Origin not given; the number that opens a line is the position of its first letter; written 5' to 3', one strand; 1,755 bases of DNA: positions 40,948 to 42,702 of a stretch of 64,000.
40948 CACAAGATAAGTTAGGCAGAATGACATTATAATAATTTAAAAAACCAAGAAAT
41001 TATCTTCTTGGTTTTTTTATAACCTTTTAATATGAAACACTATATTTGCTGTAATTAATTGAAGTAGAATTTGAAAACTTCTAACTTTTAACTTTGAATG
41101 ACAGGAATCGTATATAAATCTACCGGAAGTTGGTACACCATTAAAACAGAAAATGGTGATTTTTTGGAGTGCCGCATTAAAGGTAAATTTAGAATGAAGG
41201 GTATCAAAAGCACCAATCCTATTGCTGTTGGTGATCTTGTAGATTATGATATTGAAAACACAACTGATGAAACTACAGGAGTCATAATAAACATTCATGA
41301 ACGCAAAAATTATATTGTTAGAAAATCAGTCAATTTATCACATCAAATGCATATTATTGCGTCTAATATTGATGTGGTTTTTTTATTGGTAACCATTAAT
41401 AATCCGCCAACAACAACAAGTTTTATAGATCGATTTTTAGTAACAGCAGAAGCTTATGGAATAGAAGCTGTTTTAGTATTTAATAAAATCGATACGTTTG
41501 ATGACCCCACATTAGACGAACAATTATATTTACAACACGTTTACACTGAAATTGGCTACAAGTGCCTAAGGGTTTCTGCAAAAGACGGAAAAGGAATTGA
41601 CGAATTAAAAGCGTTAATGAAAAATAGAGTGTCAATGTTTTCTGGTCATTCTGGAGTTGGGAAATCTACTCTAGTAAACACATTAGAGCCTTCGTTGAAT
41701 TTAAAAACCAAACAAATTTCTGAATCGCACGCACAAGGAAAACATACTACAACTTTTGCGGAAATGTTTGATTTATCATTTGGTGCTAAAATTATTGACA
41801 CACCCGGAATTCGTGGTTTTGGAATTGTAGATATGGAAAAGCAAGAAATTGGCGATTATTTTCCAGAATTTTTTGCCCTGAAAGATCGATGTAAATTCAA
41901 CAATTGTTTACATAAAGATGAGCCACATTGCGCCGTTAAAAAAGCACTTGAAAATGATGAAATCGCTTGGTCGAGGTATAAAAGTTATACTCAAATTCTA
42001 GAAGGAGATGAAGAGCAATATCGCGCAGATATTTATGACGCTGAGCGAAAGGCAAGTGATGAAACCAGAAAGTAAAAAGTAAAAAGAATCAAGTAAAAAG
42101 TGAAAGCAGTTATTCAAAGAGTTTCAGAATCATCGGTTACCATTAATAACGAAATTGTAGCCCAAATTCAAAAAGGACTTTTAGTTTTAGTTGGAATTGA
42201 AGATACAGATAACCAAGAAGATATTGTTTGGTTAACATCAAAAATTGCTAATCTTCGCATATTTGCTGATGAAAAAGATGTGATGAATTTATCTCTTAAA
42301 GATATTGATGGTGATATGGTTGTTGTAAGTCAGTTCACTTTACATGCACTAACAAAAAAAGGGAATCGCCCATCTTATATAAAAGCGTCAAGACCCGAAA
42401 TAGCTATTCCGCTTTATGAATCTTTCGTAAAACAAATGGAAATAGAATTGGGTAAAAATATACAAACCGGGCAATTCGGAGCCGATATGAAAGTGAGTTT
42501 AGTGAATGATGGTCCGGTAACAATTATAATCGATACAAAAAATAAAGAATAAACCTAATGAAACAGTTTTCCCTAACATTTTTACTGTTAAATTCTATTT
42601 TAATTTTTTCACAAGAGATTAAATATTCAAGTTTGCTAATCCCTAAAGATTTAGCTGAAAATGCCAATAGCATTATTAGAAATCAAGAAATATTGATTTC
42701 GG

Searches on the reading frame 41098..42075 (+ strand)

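Call 23: search_protein_families(library=pfam, proteins=[window:41098-42075:+], max_evalue=0.001)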
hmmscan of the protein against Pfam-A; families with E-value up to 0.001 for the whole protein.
window:41098-42075:+ (325 aa): 6 families
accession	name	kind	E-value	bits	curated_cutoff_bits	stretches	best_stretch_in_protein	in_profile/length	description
PF03193.22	RsgA_GTPase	-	5.9e-56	189.5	30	1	66-243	1-173/174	RsgA GTPase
PF16745.11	RsgA_N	-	2.9e-15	56.2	27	1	2-56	1-50/54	RsgA N-terminal domain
PF00009.33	GTP_EFTU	-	2.5e-06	27.6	26.5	0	83-174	85-182/188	Elongation factor Tu GTP binding domain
PF01926.29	MMR_HSR1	-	1.4e-05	25.6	21.9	1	180-244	3-57/113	50S ribosome-binding GTPase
PF16897.10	MMR_HSR1_Xtn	-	0.00018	21.9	35.2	1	93-174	29-100/106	C-terminal region of MMR_HSR1 domain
PF00735.24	Septin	-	0.00077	19.3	26.2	0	180-237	8-71/280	Septin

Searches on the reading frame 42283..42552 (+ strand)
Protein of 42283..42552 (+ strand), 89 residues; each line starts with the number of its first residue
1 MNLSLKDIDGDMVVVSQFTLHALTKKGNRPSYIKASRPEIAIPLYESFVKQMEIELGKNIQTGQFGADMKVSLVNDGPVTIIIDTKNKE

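Call 23: search_protein_families(library=pfam, proteins=[window:42283-42552:+], max_evalue=0.001)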
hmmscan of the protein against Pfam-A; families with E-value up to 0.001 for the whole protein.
window:42283-42552:+ (89 aa): 1 family
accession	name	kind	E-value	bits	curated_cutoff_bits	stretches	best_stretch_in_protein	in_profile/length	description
PF02580.21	Tyr_Deacylase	-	4.7e-33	115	25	1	1-84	61-144/144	D-Tyr-tRNA(Tyr) deacylase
